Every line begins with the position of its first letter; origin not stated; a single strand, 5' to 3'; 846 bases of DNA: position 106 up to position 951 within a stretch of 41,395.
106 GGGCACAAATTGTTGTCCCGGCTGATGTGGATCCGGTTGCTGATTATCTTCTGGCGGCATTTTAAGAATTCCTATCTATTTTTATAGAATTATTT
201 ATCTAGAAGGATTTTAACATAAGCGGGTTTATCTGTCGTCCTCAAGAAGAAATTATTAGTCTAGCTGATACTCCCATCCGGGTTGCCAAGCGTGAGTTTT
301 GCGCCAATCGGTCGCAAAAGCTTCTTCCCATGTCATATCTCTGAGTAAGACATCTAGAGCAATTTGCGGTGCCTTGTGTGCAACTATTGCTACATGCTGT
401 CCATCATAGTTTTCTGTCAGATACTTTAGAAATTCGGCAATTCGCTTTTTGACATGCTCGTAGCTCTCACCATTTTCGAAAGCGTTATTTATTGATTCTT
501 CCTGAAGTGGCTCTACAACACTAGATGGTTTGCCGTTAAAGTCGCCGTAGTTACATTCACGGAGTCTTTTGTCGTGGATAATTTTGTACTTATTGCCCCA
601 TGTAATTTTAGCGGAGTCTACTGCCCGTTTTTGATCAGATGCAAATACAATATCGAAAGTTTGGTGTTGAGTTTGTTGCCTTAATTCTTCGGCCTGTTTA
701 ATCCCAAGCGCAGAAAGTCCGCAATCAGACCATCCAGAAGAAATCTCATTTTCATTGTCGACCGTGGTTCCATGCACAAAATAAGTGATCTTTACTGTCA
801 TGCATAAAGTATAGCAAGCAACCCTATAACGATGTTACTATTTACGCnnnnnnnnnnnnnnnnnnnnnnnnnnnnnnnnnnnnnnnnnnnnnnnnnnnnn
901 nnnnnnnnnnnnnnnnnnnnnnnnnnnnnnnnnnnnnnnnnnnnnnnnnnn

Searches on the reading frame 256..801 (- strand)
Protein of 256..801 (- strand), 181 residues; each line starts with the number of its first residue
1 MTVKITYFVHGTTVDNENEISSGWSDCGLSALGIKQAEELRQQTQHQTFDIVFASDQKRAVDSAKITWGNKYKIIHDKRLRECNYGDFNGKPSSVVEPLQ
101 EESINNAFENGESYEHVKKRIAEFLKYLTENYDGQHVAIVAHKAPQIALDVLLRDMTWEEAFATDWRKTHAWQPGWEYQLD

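Call 98: search_protein_families(library=pfam, alignment_id=A7, max_evalue=0.00001)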
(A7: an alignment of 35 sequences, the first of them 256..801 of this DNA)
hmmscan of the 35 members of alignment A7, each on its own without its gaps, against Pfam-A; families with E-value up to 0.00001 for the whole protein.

A. member 1, window:256-801:- (181 aa): 1 family
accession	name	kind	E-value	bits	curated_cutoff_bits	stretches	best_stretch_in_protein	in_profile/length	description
PF00300.27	His_Phos_1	-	3.9e-30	105.4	21.7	1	10-160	6-165/194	Histidine phosphatase superfamily (branch 1)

B. families by the number of members that match (of 35 scanned): 39 families (the first 25 are shown)
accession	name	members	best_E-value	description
PF00300.27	His_Phos_1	2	3.9e-30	Histidine phosphatase superfamily (branch 1)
PF13649.12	Methyltransf_25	2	1.7e-23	Methyltransferase domain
PF13847.12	Methyltransf_31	2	1.1e-16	Methyltransferase domain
PF01326.24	PPDK_N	1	6.3e-75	Pyruvate phosphate dikinase, AMP/ATP-binding domain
PF00152.25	tRNA-synt_2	1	2e-73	tRNA synthetases class II (D, K and N)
PF01544.23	CorA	1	7.9e-48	CorA-like Mg2+ transporter protein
PF01988.24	VIT1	1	2.1e-45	VIT family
PF02390.23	Methyltransf_4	1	3.6e-36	Putative methyltransferase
PF01595.25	CNNM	1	5.7e-35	Cyclin M transmembrane N-terminal domain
PF13462.12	Thioredoxin_4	1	6.5e-27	Thioredoxin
PF08241.18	Methyltransf_11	1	9.9e-26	Methyltransferase domain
PF00391.29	PEP-utilizers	1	2.7e-24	PEP-utilising enzyme, mobile domain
PF03358.20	FMN_red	1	7.5e-23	NADPH-dependent FMN reductase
PF01467.32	CTP_transf_like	1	5.1e-19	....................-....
PF03372.29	Exo_endo_phos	1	5.7e-19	Endonuclease/Exonuclease/phosphatase family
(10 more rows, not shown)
